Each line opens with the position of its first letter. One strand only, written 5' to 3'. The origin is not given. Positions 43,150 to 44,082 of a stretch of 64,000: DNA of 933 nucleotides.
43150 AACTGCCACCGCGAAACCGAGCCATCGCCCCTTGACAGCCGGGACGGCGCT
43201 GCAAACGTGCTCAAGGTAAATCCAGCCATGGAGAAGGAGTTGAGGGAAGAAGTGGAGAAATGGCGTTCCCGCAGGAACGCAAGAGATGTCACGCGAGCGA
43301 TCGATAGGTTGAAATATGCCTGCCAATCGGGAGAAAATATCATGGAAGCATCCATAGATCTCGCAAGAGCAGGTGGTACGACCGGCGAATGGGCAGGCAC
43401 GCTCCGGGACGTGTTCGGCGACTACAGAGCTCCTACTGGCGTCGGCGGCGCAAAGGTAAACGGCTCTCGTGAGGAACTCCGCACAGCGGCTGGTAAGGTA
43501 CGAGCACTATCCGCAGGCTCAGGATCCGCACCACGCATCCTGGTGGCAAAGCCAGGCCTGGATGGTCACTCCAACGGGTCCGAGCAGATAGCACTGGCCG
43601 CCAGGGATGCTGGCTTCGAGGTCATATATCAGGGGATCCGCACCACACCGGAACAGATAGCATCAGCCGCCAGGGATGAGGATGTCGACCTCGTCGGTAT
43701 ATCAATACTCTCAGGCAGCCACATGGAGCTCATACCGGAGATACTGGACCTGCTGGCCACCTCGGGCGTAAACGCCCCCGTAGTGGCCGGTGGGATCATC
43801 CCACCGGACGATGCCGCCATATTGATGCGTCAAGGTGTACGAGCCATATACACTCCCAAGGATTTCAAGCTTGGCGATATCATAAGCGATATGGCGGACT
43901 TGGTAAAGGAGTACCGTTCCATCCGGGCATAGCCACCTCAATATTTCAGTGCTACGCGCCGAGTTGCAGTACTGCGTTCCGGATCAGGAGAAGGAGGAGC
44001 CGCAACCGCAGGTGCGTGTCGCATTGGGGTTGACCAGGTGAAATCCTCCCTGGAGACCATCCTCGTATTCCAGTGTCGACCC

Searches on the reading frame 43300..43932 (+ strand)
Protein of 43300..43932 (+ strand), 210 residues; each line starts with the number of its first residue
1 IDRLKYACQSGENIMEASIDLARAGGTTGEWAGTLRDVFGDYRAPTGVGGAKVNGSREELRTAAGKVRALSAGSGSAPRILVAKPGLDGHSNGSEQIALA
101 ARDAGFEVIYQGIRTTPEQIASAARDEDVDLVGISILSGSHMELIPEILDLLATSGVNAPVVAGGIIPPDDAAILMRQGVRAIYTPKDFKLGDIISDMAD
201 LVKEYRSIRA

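Call 36: search_solved_structures(query=window:43300-43932:+, show_alignments=2)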
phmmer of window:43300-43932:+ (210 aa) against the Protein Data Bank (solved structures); distinct sequences matched with E-value up to 0.001: 12.
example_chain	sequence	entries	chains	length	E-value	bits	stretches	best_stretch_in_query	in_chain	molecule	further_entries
2yxb_A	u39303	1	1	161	1.3e-31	112.9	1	79-206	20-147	Coenzyme B12-dependent mutase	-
6oxc_A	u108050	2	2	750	4.9e-29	104.5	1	10-193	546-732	Methylmalonyl-CoA mutase large subunit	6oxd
8gju_J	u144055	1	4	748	8.5e-28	100.5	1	8-187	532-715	Methylmalonyl-CoA mutase, mitochondrial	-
2xij_A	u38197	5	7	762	8.8e-28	100.4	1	8-187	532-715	METHYLMALONYL-COA MUTASE, MITOCHONDRIAL | Methylmalonyl-CoA mutase, mitochondrial precursor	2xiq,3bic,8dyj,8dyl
4r3u_C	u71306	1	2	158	8.4e-27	97.2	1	78-185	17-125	2-hydroxyisobutyryl-CoA mutase small subunit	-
1req_A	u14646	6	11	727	2e-25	92.7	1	12-188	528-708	METHYLMALONYL-COA MUTASE | PROTEIN (METHYLMALONYL-COA MUTASE)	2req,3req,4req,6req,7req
5req_A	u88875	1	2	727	2e-25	92.7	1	12-188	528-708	PROTEIN (METHYLMALONYL-COA MUTASE ALPHA-SUBUNIT)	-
1e1c_A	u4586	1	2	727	2e-25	92.7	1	12-188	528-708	METHYLMALONYL-COA MUTASE ALPHA CHAIN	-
8dpb_C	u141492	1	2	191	2.1e-23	86.2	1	42-187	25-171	Methylmalonyl-CoA mutase, alpha subunit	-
9i49_A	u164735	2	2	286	2.6e-20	76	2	117-206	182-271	Coenzyme B12-dependent mutase,Uroporphyrinogen-III synthase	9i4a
8ssl_A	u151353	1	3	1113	9.8e-13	51.3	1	57-199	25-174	Fused isobutyryl-CoA mutase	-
4xc6_A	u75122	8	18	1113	9.9e-13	51.3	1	57-199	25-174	Isobutyryl-CoA mutase fused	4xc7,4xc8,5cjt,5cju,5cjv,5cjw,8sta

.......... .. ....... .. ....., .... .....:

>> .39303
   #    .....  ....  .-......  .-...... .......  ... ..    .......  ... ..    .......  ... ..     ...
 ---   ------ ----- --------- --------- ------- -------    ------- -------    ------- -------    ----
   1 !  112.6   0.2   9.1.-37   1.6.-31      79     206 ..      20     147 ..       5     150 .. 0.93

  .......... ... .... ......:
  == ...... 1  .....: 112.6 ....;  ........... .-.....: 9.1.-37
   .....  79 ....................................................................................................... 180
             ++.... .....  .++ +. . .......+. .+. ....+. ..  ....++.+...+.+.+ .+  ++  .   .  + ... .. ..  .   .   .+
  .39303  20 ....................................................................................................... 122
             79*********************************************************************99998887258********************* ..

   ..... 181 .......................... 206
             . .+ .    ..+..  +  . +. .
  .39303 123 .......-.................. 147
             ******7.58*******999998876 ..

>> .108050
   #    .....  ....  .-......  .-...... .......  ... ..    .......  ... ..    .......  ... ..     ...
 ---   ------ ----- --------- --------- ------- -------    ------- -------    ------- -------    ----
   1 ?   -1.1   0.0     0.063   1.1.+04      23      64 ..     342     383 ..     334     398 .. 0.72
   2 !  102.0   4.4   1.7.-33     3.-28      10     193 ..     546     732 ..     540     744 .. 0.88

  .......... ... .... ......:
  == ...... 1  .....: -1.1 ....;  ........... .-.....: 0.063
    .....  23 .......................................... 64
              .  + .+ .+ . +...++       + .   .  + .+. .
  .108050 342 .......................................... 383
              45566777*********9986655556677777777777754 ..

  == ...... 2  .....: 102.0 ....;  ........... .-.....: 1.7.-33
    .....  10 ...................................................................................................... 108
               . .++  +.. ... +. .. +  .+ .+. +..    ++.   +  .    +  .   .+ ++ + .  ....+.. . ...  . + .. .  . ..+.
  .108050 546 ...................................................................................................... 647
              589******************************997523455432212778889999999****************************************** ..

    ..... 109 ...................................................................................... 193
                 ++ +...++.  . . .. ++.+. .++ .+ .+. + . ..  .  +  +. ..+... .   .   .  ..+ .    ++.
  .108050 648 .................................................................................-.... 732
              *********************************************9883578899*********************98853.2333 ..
